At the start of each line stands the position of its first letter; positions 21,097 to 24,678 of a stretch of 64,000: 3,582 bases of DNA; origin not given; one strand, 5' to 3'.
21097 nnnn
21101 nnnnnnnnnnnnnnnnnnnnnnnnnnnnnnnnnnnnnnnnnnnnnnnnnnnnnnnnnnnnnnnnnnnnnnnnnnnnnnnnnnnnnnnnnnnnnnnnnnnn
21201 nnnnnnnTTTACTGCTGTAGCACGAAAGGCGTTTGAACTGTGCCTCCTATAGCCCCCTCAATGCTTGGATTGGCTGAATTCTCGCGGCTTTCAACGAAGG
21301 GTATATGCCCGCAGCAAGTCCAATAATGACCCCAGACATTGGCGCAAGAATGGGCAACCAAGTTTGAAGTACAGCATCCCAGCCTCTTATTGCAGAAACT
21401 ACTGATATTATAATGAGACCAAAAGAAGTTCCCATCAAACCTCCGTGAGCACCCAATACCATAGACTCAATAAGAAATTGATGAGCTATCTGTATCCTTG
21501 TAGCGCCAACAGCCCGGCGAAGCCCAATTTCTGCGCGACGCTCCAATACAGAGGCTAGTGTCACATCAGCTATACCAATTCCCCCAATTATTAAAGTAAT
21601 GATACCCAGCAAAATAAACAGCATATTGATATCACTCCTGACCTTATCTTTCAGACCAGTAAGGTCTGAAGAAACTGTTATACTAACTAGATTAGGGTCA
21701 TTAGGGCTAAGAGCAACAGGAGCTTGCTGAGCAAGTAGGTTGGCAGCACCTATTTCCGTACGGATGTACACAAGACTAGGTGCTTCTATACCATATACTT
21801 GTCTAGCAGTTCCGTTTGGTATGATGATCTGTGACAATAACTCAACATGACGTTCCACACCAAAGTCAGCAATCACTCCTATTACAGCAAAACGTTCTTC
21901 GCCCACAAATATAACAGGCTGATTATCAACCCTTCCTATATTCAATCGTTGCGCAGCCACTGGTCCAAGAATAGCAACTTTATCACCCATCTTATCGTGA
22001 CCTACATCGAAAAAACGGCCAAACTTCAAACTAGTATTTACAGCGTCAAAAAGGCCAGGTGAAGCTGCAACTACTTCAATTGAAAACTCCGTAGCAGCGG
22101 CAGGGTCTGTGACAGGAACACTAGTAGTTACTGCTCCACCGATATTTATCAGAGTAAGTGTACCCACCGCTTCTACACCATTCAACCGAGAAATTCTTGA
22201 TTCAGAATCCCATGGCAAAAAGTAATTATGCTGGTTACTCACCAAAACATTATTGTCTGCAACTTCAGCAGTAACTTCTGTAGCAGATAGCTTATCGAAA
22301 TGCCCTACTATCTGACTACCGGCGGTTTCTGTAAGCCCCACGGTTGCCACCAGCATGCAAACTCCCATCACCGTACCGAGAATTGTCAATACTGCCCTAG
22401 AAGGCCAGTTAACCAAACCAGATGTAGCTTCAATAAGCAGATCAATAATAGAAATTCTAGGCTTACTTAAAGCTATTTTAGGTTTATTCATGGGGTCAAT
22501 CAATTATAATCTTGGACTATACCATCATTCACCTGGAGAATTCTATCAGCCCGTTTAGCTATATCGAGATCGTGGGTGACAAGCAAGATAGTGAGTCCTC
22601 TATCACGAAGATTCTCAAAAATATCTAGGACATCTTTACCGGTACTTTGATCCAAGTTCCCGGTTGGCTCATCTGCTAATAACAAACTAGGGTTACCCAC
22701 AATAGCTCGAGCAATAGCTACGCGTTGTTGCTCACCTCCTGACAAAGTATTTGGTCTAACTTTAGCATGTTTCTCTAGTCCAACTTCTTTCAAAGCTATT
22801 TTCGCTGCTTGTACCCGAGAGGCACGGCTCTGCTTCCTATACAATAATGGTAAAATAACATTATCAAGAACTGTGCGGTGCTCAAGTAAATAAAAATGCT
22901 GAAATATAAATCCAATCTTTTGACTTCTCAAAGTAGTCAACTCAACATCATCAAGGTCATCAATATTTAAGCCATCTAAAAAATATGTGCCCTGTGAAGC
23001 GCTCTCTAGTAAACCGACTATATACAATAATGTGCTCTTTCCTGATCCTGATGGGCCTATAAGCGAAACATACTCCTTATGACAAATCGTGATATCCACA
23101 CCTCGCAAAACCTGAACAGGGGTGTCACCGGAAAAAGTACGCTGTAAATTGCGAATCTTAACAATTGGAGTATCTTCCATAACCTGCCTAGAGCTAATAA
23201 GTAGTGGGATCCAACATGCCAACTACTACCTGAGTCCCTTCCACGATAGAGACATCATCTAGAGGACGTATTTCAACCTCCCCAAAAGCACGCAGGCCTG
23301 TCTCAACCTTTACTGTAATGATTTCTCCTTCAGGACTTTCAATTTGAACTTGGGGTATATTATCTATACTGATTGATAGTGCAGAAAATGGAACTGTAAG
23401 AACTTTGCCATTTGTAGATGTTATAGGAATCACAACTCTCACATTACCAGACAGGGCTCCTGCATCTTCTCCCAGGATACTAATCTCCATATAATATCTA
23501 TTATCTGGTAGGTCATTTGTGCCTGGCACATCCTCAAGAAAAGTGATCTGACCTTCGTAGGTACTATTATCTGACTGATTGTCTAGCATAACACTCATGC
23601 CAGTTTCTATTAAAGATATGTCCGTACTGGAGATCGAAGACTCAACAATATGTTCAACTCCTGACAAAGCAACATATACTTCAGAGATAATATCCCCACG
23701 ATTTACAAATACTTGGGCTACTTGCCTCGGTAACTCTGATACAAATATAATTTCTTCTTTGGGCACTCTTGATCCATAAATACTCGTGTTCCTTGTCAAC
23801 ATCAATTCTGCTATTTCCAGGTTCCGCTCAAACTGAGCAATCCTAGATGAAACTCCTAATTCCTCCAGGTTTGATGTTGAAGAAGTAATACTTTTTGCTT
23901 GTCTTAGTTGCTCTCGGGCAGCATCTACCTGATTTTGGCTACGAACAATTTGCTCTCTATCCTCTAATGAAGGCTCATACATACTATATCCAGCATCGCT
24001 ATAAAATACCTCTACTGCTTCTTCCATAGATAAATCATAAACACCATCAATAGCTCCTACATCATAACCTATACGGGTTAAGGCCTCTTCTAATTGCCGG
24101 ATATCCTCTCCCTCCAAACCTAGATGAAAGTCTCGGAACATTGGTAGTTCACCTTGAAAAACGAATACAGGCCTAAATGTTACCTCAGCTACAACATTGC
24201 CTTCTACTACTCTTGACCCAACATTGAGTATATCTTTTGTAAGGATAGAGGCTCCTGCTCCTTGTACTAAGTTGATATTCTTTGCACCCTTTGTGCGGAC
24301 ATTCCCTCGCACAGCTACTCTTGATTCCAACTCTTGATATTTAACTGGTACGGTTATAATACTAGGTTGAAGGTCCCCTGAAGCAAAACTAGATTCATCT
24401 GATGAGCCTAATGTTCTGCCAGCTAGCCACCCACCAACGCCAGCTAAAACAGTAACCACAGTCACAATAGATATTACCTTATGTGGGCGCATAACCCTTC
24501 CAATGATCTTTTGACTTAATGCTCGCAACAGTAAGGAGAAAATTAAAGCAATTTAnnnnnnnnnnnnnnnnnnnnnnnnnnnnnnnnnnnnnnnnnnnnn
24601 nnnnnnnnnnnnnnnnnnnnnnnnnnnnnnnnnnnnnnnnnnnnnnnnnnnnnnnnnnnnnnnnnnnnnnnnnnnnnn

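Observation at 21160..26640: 5.5-kb low-GC island inserted into the conserved hpf-comF junction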

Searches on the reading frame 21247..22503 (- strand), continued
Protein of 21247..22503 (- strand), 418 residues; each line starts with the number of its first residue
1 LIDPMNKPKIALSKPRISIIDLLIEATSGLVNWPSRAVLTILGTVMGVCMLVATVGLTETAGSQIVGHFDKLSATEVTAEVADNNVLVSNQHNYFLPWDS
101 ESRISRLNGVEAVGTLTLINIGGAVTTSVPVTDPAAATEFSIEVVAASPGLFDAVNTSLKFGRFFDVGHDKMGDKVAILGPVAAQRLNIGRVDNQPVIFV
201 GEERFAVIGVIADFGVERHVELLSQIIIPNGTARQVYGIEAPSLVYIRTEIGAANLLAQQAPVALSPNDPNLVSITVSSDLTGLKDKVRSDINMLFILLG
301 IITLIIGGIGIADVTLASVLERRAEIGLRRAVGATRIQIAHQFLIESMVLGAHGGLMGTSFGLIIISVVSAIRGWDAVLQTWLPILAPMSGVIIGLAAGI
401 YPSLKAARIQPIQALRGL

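Call 72: search_solved_structures(query=window:21247-22491:-, max_evalue=0.001)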
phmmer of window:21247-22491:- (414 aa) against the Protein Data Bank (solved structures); distinct sequences matched with E-value up to 0.001: 10.
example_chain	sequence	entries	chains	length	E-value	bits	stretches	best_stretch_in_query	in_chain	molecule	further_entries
5lil_A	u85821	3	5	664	1.9e-17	66.8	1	20-411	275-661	Macrolide export ATP-binding/permease protein MacB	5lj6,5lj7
5gko_A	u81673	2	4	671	3.2e-17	66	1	31-411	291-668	Macrolide export ATP-binding/permease protein MacB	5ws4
5nik_J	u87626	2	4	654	3.6e-17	65.9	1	282-411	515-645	Macrolide export ATP-binding/permease protein MacB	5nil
5xu1_M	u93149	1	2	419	6e-17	65.1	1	295-412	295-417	ABC transporter permeae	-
9o9x_C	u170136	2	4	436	1.4e-06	31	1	290-411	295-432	ABC transporter permease YtrF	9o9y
7arh_C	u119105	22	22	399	1.5e-05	27.7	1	282-412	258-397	Lipoprotein-releasing ABC transporter permease subunit LolC | Lipo-releasing system transmembrane protein lolC | Lipoprotein-releasing system transmembrane prot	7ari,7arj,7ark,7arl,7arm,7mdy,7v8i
9w37_A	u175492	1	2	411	7e-05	25.4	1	290-412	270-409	LolF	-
9w35_A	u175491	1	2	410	7.3e-05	25.4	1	290-412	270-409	LolF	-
9w2w_A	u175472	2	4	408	0.00043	22.8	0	290-411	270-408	LolF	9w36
7mdx_A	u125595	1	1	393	0.00073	22.1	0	282-408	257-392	Lipoprotein-releasing system transmembrane protein LolC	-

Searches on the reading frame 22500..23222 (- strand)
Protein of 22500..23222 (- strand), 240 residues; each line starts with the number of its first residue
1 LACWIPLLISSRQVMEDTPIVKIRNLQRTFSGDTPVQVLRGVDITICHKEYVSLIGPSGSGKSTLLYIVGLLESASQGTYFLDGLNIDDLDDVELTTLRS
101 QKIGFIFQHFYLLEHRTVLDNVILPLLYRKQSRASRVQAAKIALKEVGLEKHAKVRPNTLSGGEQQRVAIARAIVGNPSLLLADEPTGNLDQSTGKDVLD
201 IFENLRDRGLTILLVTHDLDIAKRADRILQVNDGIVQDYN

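Call 6: search_protein_families(library=pfam, proteins=[window:22500-23222:-], max_evalue=0.01)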
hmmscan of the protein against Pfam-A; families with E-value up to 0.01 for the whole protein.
window:22500-23222:- (240 aa): 5 families
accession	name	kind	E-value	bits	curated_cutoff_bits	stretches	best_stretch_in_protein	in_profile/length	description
PF00005.33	ABC_tran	-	6.6e-30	104.9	25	1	39-187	1-136/137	ABC transporter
PF13304.12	AAA_21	-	1e-07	32.8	27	1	54-83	4-36/304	AAA domain, putative AbiEii toxin, Type IV TA system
PF02463.25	SMC_N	-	6.1e-06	26.2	40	1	47-232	22-212/220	RecF/RecN/SMC N terminal domain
PF13555.12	AAA_29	-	0.00029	21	27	1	41-66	14-39/61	P-loop containing region of AAA domain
PF25199.1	nSTAND_NTPase5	-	0.008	16.5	34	0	51-92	43-86/145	Novel STAND NTPase 5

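Call 41: search_protein_families(library=ncbifam, proteins=[window:22500-23180:-], max_evalue=0.01)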
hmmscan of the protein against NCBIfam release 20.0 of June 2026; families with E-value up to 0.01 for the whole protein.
window:22500-23180:- (226 aa): 197 families (the best 25 are shown)
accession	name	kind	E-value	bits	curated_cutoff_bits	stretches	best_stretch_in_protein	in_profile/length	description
TIGR02211.1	LolD_lipo_ex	equivalog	2.4e-65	220.2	307.75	1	6-222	1-219/221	lipoprotein-releasing ABC transporter ATP-binding protein LolD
NF007826.0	PRK10535.1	equivalog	1.8e-63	214.8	966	1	4-222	2-221/648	macrolide ABC transporter ATP-binding protein/permease MacB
TIGR02673.1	FtsE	equivalog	1.5e-61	207.8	264.85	1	6-220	1-213/214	cell division ATP-binding protein FtsE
NF038007.1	ABC_ATP_DarD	equivalog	3.3e-61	206.5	375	1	7-220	2-216/218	darobactin export ABC transporter ATP-binding protein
TIGR03608.1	L_ocin_972_ABC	subfamily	2.2e-60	203.6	254.85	1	11-216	3-205/206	putative bacteriocin export ABC transporter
NF008639.0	PRK11629.1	equivalog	2.3e-57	194.1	360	1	3-223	3-225/234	lipoprotein-releasing ABC transporter ATP-binding protein LolD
NF007879.0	PRK10584.1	equivalog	1.9e-56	191.4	336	1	5-224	5-226/228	putative ABC transporter ATP-binding protein YbbA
TIGR02982.1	heterocyst_DevA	subfamily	2.9e-56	190.5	295.8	1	6-222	1-219/220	ABC exporter ATP-binding subunit, DevA family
TIGR02315.1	ABC_phnC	equivalog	7.6e-51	172.9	266.1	1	6-222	1-224/243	phosphonate ABC transporter ATP-binding protein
NF007027.0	PRK09493.1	equivalog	2e-49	168.1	379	1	7-222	2-214/240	glutamine ABC transporter ATP-binding protein GlnQ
TIGR01186.1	proV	subfamily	1.8e-47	162.2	326.6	1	26-222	10-209/363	betaine/proline/choline family ABC transporter ATP-binding protein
TIGR02314.1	ABC_MetN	equivalog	2.2e-47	161.7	499.7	1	7-212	2-208/343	methionine ABC transporter ATP-binding protein MetN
NF008428.0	PRK11264.1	equivalog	8.3e-46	156.2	406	1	6-222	3-222/250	L-cystine ABC transporter ATP-binding protein TcyN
NF006987.0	PRK09452.1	equivalog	2.4e-43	148.3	482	1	2-223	13-227/378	spermidine/putrescine ABC transporter ATP-binding protein PotA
NF043075.1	MMSYN1_0197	equivalog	2.3e-41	141.9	550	1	6-224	2-213/341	spermidine/putrescine ABC transporter ATP-binding protein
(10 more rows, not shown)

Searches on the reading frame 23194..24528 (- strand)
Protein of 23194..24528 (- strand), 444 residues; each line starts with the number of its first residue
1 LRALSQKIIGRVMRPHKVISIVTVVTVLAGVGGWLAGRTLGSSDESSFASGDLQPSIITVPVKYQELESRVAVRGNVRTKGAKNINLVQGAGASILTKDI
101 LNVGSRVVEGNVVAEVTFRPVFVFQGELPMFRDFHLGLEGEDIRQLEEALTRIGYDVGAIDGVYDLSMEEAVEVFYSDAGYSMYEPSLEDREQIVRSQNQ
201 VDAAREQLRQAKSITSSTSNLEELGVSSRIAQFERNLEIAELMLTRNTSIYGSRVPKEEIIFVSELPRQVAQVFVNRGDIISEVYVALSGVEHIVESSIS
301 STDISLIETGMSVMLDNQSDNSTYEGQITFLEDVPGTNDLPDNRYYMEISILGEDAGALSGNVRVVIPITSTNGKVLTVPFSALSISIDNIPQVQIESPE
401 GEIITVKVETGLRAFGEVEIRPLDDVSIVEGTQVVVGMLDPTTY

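Call 6: search_protein_families(library=pfam, proteins=[window:23194-24528:-], max_evalue=0.01)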
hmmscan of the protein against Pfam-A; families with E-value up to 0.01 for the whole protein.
window:23194-24528:- (444 aa): 1 family
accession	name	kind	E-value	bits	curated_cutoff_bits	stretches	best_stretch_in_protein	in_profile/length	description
PF01471.23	PG_binding_1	-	5.2e-07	30.2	23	1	140-175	2-37/57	Putative peptidoglycan binding domain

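Call 41: search_protein_families(library=ncbifam, proteins=[window:23194-24492:-], max_evalue=0.01)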
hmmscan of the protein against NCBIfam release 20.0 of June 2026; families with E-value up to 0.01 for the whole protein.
window:23194-24492:- (432 aa): 2 families
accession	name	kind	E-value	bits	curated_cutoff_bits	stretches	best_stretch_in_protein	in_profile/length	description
TIGR02869.1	spore_SleB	equivalog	2.1e-05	24.5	236.5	1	123-170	8-55/201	spore cortex-lytic enzyme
NF052377.1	lmo1851_S41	exception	4.3e-05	22.4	725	1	123-168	385-430/468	lmo1851 family serine protease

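Call 71: search_solved_structures(query=window:23194-24492:-, max_evalue=1)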
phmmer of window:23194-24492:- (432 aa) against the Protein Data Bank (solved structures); distinct sequences matched with E-value up to 1: 3.
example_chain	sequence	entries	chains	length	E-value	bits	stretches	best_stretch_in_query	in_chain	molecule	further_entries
7rum_A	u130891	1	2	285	0.02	17.3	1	112-211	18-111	Endolysin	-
4xxt_A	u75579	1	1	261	0.22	13.9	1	115-194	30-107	Fusion of predicted Zn-dependent amidase/peptidase (Cell wall hydrolase/DD-carboxypeptidas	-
6up6_A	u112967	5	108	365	0.85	12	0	175-238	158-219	Endophilin-B1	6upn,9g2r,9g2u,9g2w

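Call 74: search_protein_families(library=pfam, alignment_id=A6, max_evalue=0.1)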
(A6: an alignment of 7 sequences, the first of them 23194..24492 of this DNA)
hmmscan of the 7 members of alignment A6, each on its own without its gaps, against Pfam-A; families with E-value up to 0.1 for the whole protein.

A. member 1, window:23194-24492:- (432 aa): 2 families
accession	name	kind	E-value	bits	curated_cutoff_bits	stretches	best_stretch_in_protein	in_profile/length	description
PF01471.23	PG_binding_1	-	4.9e-07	30.3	23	1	128-163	2-37/57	Putative peptidoglycan binding domain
PF08823.16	PG_binding_2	-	0.015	16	21.1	1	126-163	13-50/74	Putative peptidoglycan binding domain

B. families by the number of members that match (of 7 scanned): 5 families
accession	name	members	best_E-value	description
PF01471.23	PG_binding_1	7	3.2e-10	Putative peptidoglycan binding domain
PF08823.16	PG_binding_2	5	5.2e-06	Putative peptidoglycan binding domain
PF17826.7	DUF5588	1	0.0074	Family of unknown function (DUF5588)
PF14155.11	DUF4307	1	0.09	Domain of unknown function (DUF4307)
PF08479.16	POTRA_2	1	0.098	POTRA domain, ShlB-type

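Call 75: search_solved_structures(query=A6, max_evalue=1)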
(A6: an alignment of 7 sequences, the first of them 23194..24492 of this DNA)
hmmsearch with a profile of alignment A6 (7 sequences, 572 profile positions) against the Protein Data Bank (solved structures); distinct sequences matched with E-value up to 1: 27.
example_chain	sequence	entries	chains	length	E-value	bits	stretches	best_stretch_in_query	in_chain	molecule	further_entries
3bkh_A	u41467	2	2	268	5.2e-05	25.1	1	123-168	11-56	lytic transglycosylase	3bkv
9xps_S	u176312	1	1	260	6.7e-05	24.8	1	124-168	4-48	Endolysin gp144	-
7rum_A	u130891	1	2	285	0.00035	22.4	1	124-212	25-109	Endolysin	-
4lpq_A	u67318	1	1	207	0.0004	22.2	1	125-172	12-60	ErfK/YbiS/YcfS/YnhG family protein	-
6ixe_A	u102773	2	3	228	0.00093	21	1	180-327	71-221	SH3 domain-binding protein 5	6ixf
6djl_B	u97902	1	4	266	0.0014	20.5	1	180-325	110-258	SH3 domain-binding protein 5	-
6ixv_A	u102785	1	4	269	0.0018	20.1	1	180-326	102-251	SH3 domain-binding protein 5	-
6tci_A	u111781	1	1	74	0.0021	19.9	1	124-173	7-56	Spore cortex-lytic enzyme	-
6ixg_A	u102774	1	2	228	0.0026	19.5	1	180-327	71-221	SH3 domain-binding protein 5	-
5nm7_G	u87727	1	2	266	0.0038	19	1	120-173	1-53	Peptidoglycan-binding domain 1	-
4fet_B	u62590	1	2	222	0.011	17.4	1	124-184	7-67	Spore cortex-lytic enzyme prepeptide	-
4c2f_A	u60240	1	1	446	0.038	15.7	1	110-191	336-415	CARBOXY-TERMINAL PROCESSING PROTEASE CTPB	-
4c2g_A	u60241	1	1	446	0.038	15.7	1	110-191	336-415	CARBOXY-TERMINAL PROCESSING PROTEASE CTPB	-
4c2c_A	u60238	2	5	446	0.038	15.7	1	110-191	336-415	CARBOXY-TERMINAL PROCESSING PROTEASE CTPB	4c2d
4c2e_A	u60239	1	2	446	0.047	15.4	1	110-177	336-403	CARBOXY-TERMINAL PROCESSING PROTEASE CTPB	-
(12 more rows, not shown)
